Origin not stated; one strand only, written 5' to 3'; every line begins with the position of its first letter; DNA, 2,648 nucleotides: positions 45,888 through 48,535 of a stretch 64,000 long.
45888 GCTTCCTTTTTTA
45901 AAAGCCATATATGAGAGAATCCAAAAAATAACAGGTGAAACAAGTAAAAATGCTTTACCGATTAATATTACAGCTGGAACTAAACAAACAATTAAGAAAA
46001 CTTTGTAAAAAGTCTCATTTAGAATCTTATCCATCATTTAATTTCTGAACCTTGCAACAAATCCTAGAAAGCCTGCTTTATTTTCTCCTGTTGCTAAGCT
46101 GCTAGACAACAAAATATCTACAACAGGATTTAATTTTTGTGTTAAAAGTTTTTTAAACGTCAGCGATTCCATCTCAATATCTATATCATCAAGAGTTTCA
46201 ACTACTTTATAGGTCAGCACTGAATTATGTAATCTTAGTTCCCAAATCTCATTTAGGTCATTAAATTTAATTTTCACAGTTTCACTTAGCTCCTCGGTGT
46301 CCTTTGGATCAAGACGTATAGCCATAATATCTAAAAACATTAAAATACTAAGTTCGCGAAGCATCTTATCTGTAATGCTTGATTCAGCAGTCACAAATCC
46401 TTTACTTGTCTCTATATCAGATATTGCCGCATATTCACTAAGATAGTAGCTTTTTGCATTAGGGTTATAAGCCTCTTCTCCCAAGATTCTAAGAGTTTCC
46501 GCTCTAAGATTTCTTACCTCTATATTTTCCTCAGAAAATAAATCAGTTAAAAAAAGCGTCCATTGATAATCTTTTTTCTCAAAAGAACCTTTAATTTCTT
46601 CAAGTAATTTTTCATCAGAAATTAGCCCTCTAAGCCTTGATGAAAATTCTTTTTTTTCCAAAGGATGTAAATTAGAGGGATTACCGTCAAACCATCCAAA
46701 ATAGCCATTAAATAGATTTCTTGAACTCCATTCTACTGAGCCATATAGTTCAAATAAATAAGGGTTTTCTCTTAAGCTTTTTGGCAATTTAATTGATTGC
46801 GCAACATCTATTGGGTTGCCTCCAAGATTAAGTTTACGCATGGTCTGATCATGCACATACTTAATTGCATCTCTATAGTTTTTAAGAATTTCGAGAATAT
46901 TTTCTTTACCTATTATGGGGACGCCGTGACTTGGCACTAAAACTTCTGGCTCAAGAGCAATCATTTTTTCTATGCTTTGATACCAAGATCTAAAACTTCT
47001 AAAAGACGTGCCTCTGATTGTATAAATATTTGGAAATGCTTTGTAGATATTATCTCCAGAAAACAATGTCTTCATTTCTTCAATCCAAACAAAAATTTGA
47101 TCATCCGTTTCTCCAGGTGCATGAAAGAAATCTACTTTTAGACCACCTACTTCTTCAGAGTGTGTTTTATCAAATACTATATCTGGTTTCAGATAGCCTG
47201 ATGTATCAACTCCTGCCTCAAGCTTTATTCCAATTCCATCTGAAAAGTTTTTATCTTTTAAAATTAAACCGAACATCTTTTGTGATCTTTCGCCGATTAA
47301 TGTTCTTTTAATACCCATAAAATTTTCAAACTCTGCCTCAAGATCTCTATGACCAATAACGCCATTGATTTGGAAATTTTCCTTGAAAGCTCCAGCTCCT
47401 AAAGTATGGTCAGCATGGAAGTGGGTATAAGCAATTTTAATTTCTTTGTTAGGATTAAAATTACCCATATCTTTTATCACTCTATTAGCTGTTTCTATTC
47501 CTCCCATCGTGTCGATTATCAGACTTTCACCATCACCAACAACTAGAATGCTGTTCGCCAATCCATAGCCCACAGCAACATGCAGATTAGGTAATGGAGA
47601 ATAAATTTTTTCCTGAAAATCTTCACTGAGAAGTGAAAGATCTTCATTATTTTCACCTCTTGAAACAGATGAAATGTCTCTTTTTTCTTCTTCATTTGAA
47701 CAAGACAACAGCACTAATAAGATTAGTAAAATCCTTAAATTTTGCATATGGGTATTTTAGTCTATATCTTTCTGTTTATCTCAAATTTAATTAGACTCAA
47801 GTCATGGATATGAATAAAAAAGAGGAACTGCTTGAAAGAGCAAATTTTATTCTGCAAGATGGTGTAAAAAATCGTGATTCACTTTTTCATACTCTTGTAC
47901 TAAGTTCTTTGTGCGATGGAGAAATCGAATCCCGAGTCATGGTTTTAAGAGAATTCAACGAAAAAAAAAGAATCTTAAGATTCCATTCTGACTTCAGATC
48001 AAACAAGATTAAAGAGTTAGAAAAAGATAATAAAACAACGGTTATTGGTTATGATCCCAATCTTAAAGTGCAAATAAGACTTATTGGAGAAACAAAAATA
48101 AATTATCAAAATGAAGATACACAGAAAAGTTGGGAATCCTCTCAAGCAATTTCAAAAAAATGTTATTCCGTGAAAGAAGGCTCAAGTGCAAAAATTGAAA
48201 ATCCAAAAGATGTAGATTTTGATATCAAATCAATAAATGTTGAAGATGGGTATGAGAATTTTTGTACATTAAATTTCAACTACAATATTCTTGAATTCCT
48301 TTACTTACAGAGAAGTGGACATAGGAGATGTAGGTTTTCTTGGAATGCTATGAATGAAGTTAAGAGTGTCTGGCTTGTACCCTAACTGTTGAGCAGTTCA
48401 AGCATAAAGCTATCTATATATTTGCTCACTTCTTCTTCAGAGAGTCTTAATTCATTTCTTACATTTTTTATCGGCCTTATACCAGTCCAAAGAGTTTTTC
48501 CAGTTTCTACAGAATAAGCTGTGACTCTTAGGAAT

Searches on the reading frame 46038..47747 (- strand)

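Call 3: search_protein_families(library=pfam, proteins=[window:46038-47747:-], max_evalue=0.01)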
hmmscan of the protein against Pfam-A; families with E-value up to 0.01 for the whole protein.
window:46038-47747:- (569 aa): 4 families
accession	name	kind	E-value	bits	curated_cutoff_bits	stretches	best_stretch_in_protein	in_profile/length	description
PF14863.12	Alkyl_sulf_dimr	-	9.4e-30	104.3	26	1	312-441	2-135/139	Alkyl sulfatase dimerisation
PF00753.33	Lactamase_B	-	2.1e-22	80.5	22.7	1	62-274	4-196/196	Metallo-beta-lactamase superfamily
PF14864.11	Alkyl_sulf_C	-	4.6e-13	49.9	27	1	459-538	4-85/125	Alkyl sulfatase C-terminal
PF19583.5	ODP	-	0.0066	16.8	27.2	0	64-113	3-50/194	ODP family beta lactamase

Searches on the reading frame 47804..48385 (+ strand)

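Call 3: search_protein_families(library=pfam, proteins=[window:47804-48385:+], max_evalue=0.01)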
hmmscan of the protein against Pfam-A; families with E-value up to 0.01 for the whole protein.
window:47804-48385:+ (193 aa): 3 families
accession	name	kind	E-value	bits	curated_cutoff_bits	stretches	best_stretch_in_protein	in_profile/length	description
PF12766.13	Pyridox_oxase_2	-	1.2e-09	39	26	1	24-99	17-98/100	Pyridoxamine 5'-phosphate oxidase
PF01243.27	PNPOx_N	-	0.002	19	28.1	1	31-117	15-93/120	Pyridoxamine 5'-phosphate oxidase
PF16242.11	Pyrid_ox_like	-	0.004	17.1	28.8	1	38-112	24-97/149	Pyridoxamine 5'-phosphate oxidase like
